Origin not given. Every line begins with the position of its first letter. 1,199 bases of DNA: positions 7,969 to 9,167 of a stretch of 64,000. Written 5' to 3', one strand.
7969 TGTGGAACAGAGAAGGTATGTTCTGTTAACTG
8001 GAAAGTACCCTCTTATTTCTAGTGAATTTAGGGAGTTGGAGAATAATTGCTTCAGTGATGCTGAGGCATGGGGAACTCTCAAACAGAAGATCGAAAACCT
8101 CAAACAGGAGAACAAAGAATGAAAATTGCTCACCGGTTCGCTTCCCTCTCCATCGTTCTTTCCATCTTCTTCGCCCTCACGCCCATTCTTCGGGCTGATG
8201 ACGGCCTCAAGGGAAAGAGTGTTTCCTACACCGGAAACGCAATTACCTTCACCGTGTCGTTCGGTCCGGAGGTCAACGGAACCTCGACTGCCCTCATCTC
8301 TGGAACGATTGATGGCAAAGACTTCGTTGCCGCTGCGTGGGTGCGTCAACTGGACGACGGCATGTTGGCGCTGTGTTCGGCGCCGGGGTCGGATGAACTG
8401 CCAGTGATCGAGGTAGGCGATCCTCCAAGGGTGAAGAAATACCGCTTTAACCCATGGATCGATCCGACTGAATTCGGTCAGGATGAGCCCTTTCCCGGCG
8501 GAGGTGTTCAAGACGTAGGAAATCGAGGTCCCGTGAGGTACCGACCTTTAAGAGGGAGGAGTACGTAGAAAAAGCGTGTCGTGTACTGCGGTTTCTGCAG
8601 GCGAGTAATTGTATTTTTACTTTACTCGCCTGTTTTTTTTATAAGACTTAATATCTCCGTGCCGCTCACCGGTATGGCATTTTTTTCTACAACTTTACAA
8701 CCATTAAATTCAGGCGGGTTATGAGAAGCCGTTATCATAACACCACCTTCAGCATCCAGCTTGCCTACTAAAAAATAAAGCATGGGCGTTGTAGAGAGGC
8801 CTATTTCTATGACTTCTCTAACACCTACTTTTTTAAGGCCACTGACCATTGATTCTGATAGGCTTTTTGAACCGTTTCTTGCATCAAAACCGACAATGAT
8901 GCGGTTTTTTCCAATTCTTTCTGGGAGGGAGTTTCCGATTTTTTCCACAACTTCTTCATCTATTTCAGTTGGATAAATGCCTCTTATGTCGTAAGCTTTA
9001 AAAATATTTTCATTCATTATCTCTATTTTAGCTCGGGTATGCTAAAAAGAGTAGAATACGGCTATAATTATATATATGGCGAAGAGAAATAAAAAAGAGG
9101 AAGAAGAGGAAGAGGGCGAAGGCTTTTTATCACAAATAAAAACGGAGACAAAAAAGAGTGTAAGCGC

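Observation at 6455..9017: Foreign, GC-rich two-gene cassette inserted into and splitting a phosphoglucomutase/phosphomannomutase gene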

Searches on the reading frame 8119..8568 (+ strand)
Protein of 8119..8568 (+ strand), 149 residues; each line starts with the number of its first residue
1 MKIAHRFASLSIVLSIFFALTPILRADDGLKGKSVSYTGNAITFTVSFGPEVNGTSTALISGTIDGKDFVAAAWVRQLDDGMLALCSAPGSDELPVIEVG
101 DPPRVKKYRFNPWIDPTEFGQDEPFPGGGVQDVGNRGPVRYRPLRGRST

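Call 5: search_protein_families(library=pfam, proteins=[window:8119-8568:+], max_evalue=0.1)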
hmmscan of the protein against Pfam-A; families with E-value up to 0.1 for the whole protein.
window:8119-8568:+ (149 aa): 0 families

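Call 9: find_encoding_contigs(protein=window:8119-8568:+, flank=10000, max_places=10)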
Protein window:8119-8568:+ (149 aa): 7 contigs read that carry it; 6 places shown.
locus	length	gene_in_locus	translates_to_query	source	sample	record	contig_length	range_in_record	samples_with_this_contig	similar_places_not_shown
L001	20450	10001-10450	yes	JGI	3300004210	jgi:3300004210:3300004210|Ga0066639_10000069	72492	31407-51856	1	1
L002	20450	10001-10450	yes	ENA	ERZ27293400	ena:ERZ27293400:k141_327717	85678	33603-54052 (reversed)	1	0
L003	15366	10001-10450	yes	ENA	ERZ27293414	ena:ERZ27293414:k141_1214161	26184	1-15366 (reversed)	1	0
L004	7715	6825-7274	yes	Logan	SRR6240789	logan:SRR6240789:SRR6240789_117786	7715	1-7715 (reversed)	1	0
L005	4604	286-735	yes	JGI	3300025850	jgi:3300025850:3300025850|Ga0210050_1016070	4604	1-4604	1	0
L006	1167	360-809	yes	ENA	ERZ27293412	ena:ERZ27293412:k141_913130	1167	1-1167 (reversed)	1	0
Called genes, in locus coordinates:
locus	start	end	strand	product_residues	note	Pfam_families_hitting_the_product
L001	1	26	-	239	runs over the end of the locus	-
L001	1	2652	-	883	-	PF02861:Clp_N, PF13191:AAA_16 (weak), PF23569:NBD_SMAX1, PF00004:AAA, PF17871:AAA_lid_9, PF07724:AAA_2, PF07728:AAA_5, PF10431:ClpB_D2-small, +7 more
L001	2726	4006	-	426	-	PF00089:Trypsin, PF10459:Peptidase_S46 (faint), PF13365:Trypsin_2, PF13180:PDZ_2, PF17820:PDZ_6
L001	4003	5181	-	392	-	PF00266:Aminotran_5, PF00155:Aminotran_1_2 (weak)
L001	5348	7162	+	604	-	PF02743:dCache_1, PF00672:HAMP, PF00512:HisKA, PF02518:HATPase_c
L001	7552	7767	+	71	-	PF04308:RNaseH_like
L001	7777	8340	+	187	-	PF13482:RNase_H_2 (weak)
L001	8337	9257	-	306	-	PF02879:PGM_PMM_II, PF02880:PGM_PMM_III, PF00408:PGM_PMM_IV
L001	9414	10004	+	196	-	-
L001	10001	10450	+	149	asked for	-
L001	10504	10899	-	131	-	PF02878:PGM_PMM_I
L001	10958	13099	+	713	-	PF17854:FtsK_alpha, PF01580:FtsK_SpoIIIE, PF01935:DUF87 (faint), PF09397:FtsK_gamma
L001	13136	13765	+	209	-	PF13413:HTH_25, PF09136:Glucodextran_B (weak)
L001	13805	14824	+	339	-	PF00154:RecA_N, PF08423:Rad51, PF06745:ATPase (faint), PF27531:MT3502_N (weak), PF21096:RecA_C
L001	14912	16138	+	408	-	PF08529:NusA_N, PF13184:KH_NusA_1st, PF26594:KH_NusA_2nd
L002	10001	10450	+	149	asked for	-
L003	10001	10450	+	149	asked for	-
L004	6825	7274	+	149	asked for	-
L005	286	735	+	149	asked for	-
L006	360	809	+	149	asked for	-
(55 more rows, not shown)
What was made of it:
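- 7532..8122 (+): Cassette gene 1: a 196-aa orphan protein with an N-terminal TM helix, an acidic low-complexity linker and an all-helical C-terminal domain. Gene call (call 9).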

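Call 11: find_homologous_proteins(query=window:8119-8568:+, max_evalue=0.001)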
Query window:8119-8568:+ (149 aa): 1 proteins with E <= 0.001 among 33 candidates.
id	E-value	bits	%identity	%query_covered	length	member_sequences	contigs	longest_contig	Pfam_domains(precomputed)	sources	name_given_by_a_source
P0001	3.2e-95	334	100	100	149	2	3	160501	-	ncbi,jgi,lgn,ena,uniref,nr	ncbi:MAG: hypothetical protein COU07_03410 [Candidatus Harrisonbacteria bacterium CG10_big_fil_rev_8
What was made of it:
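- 8119..8568 (+): Cassette gene 2: a 149-aa orphan protein with a Sec-type signal peptide (read by eye), a beta-rich core and a G/P/R-rich tail. It is the GC-richest stretch of the window. Only itself in the word-indexed search (call 11).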

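Call 47: search_dna_similar(query=window:8119-8565:+, collection=plasmids, mode=protein, max_evalue=0.1)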
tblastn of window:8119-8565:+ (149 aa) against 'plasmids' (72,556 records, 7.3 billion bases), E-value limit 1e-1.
Records with a match: 1; places in all: 1; records where one place covers at least 80% of the query: 0.
Best place of each record, by identity: <60% 1.
By first word of the organism name: Pseudoalteromonas 1.
By predicted mobility (MOB-suite, as given by PLSDB): non-mobilizable 1.
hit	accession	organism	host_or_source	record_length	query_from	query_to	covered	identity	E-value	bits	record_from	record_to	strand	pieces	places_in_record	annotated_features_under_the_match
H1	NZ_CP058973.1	Pseudoalteromonas sp. JSTW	cell culture,marine sediment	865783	58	100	29%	41.9%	8e-2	40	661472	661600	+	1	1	LeoA/HP0731 family dynamin-like GTPase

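Call 48: search_protein_families(library=phrogs, proteins=[window:8119-8565:+], max_evalue=0.1)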
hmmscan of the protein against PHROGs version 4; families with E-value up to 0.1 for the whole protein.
window:8119-8565:+ (149 aa): 0 families

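Call 49: predict_structure(protein=window:8119-8568:+)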
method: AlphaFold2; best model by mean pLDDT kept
length: 149 residues; sequences in the alignment: 1
mean_pLDDT: 47.5   pTM: 0.44
mean pLDDT of the five models: 47.5, 43.9, 42.3, 39.6, 34.1
residues with pLDDT >= 90: 0; 70-90: 11; 50-70: 55; < 50: 83
segments of 3 or more residues with pLDDT < 50: 1-11, 24-27, 86-149
pLDDT, mean of each block of 10 residues (from residue 1): 35 53 52 68 70 64 66 59 45 37 33 36 34 32 26
secondary structure, 60 per line:
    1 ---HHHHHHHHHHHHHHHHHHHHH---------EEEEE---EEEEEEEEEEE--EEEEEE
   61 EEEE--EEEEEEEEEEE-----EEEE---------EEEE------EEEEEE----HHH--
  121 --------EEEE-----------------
elements in order: H4-24 E34-38 E42-52 E55-64 E67-77 E83-86 E96-99 E106-111 E129-132
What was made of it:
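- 8119..8568 (+): AF2 confidence is low, pLDDT 47.5 (call 49).
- Checked: Gene 2 runs from ATG 8119 to 8568 (149 aa), with AGGAG upstream and an N-terminal hydrophobic helix (AF2 H4-24, call 49) that I read by eye as a Sec signal peptide with a likely cut after LRA.
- Tried and rejected: The AF2 model of gene 2 is too poor for fold search (pLDDT 47.5, call 49).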

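Call 53: search_protein_representatives(protein=window:8119-8568:+)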
Query: 149 residues. Proteins with E-value up to 0.001 (for the whole library): 2; up to 1e-10: 1; up to 1e-30: 1. The best 2 are listed.
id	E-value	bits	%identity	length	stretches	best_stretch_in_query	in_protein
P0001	1.0e-95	333.6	100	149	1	1-149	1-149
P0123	1.8e-05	40.6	34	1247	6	32-102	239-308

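Call 67: search_protein_families(library=ncbifam, proteins=[window:8119-8565:+], max_evalue=0.01)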
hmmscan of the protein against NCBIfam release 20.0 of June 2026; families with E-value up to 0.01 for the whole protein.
window:8119-8565:+ (149 aa): 0 families

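Call 68: search_protein_families(library=padloc, proteins=[window:8119-8565:+], max_evalue=0.1)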
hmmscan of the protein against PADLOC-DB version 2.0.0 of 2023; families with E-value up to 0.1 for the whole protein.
window:8119-8565:+ (149 aa): 0 families

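Call 87: find_related_loci(query=window:8119-8565:+, collection=viral_contigs, flank=3000)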
Query window:8119-8565:+ (149 aa) in viral_contigs; peptide patterns used: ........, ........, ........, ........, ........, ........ (x = any residue, [..] = any of these).
2 stretches matched a pattern, but none encodes a relative of the query by tblastn (E <= 1e-3).

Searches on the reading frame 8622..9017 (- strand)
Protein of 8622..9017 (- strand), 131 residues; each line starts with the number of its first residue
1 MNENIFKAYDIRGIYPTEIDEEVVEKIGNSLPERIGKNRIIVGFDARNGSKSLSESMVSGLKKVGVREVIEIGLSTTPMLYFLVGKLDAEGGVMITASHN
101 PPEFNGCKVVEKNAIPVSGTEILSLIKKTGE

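Call 5: search_protein_families(library=pfam, proteins=[window:8622-9017:-], max_evalue=0.1)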
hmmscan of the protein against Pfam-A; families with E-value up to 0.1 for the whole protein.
window:8622-9017:- (131 aa): 1 family
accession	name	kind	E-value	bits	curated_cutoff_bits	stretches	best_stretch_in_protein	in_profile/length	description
PF02878.22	PGM_PMM_I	-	5.7e-33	114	22.5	1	4-121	2-123/138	Phosphoglucomutase/phosphomannomutase, alpha/beta/alpha domain I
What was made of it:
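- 8622..9017 (-): PGM/PMM N-half gene (domain I, 131 aa) with the catalytic phosphoserine loop TASHNP. The stop codon TAA is at 8622-8624. Pfam PF02878, E 5.7e-33 (call 5).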

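Call 10: find_encoding_contigs(protein=window:8622-9017:-, flank=10000, max_places=10)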
Protein window:8622-9017:- (131 aa): 5 contigs read that carry it; 5 places shown.
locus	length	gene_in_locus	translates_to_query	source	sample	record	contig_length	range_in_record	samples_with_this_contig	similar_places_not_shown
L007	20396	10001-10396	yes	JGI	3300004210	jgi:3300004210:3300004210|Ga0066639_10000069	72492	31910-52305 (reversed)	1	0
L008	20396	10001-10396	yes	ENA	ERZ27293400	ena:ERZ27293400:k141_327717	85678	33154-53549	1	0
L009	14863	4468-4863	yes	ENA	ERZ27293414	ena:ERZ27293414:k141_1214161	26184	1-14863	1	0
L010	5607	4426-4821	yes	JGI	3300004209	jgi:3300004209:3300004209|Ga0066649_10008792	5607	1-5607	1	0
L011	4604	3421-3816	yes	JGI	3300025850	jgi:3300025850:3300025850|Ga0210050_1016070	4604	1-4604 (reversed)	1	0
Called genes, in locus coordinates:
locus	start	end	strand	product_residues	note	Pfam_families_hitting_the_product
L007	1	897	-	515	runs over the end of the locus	PF13541:ChlI, PF00158:Sigma54_activat (faint), PF00493:MCM (faint), PF01078:Mg_chelatase, PF07728:AAA_5, PF13335:Mg_chelatase_C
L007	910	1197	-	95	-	PF01258:zf-dskA_traR (weak)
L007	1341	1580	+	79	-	PF01649:Ribosomal_S20p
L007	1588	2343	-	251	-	-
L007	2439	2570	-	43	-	-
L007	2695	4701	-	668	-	PF03030:H_PPase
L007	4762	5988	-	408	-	PF08529:NusA_N, PF13184:KH_NusA_1st, PF26594:KH_NusA_2nd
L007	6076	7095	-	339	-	PF00154:RecA_N, PF08423:Rad51, PF06745:ATPase (faint), PF27531:MT3502_N (weak), PF21096:RecA_C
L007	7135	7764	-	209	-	PF13413:HTH_25, PF09136:Glucodextran_B (weak)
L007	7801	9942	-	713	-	PF17854:FtsK_alpha, PF01580:FtsK_SpoIIIE, PF01935:DUF87 (faint), PF09397:FtsK_gamma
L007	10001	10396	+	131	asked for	PF02878:PGM_PMM_I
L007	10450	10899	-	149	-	-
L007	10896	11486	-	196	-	-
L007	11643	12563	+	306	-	PF02879:PGM_PMM_II, PF02880:PGM_PMM_III, PF00408:PGM_PMM_IV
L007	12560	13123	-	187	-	PF13482:RNase_H_2 (weak)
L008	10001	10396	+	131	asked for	PF02878:PGM_PMM_I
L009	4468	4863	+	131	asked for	PF02878:PGM_PMM_I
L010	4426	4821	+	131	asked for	PF02878:PGM_PMM_I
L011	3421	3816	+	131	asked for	PF02878:PGM_PMM_I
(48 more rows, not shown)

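Call 67: search_protein_families(library=ncbifam, proteins=[window:8625-9017:-], max_evalue=0.01)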
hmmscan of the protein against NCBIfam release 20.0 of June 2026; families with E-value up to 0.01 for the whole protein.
window:8625-9017:- (131 aa): 6 families
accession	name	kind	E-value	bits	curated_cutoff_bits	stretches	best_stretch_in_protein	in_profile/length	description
TIGR03990.1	Arch_GlmM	equivalog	3.4e-32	111.9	439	1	4-119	2-116/444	phosphoglucosamine mutase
NF007088.0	PRK09542.1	equivalog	3.2e-29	102.2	618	1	3-128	9-135/456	phosphomannomutase/phosphoglucomutase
NF046027.1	PhglucPhmanMutPgmG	equivalog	2.4e-27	95.7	600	1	3-127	7-132/460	phosphoglucomutase/phosphomannomutase PgmG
NF011943.0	PRK15414.1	subfamily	2.2e-24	86.3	801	1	5-126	6-126/456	phosphomannomutase CpsG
TIGR01455.1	glmM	equivalog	2.2e-18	66.2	447.55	1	28-113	28-113/442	phosphoglucosamine mutase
NF005737.0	PRK07564.1-1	equivalog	5.4e-05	22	378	1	21-105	35-120/543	alpha-D-glucose phosphate-specific phosphoglucomutase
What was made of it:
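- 8622..9017 (-): NCBIfam PRK09542 positions 9-135 of 456 (call 67).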

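Call 75: search_solved_structures(query=window:8625-9017:-, max_evalue=1e-15, show_alignments=1)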
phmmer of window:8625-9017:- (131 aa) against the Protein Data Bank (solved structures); distinct sequences matched with E-value up to 1e-15: 15.
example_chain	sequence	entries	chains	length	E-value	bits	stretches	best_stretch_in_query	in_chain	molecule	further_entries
5kl0_A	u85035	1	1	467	5.5e-26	94.3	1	5-126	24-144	Phosphoglucomutase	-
6nn2_A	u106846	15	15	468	5.5e-26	94.3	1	5-126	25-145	Phosphoglucomutase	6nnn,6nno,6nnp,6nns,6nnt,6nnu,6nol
5bmn_A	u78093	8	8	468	5.5e-26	94.3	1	5-126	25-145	Phosphoglucomutase | Phosphomannomutase/phosphoglucomutase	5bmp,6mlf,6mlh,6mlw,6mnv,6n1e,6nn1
9du5_A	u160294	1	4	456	7e-20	74.6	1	5-116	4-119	Phosphoglucomutase/phosphomannomutase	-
1wqa_A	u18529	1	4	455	1.4e-19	73.6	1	5-116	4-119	phospho-sugar mutase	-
2f7l_A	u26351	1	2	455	1.5e-18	70.3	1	5-117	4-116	455aa long hypothetical phospho-sugar mutase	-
4mrq_A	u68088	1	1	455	7.7e-17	64.8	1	4-112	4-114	Phosphomannomutase/phosphoglucomutase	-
2fkf_A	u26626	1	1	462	7.9e-17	64.7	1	4-112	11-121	Phosphomannomutase/phosphoglucomutase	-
4il8_A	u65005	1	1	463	7.9e-17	64.7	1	4-112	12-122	Phosphomannomutase/phosphoglucomutase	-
2h4l_X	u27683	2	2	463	8e-17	64.7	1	4-112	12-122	Phosphomannomutase/phosphoglucomutase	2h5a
1k35_A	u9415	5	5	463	8e-17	64.7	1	4-112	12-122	Phosphomannomutase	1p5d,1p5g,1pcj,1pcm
3bkq_X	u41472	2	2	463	8e-17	64.7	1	4-112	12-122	Phosphomannomutase/phosphoglucomutase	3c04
1k2y_X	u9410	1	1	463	2.1e-16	63.4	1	4-112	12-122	phosphomannomutase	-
2fkm_X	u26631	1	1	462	2.9e-16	62.9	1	4-112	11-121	Phosphomannomutase/phosphoglucomutase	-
3rsm_A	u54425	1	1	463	4.1e-16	62.4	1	4-112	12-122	Phosphomannomutase/phosphoglucomutase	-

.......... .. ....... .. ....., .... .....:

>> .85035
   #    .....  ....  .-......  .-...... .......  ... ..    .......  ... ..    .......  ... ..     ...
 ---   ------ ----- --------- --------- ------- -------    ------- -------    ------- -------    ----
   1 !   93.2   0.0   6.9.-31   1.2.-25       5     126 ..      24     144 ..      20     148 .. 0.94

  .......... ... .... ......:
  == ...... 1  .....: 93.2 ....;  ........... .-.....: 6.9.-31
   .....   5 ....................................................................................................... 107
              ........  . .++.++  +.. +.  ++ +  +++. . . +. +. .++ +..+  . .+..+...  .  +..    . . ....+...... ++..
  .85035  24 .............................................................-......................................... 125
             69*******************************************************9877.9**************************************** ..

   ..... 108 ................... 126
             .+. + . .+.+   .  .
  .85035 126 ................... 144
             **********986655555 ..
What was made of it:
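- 8622..9017 (-): Best solved relative is Xanthomonas PGM 5kl0/6nn2, residues 24-144 (call 75).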
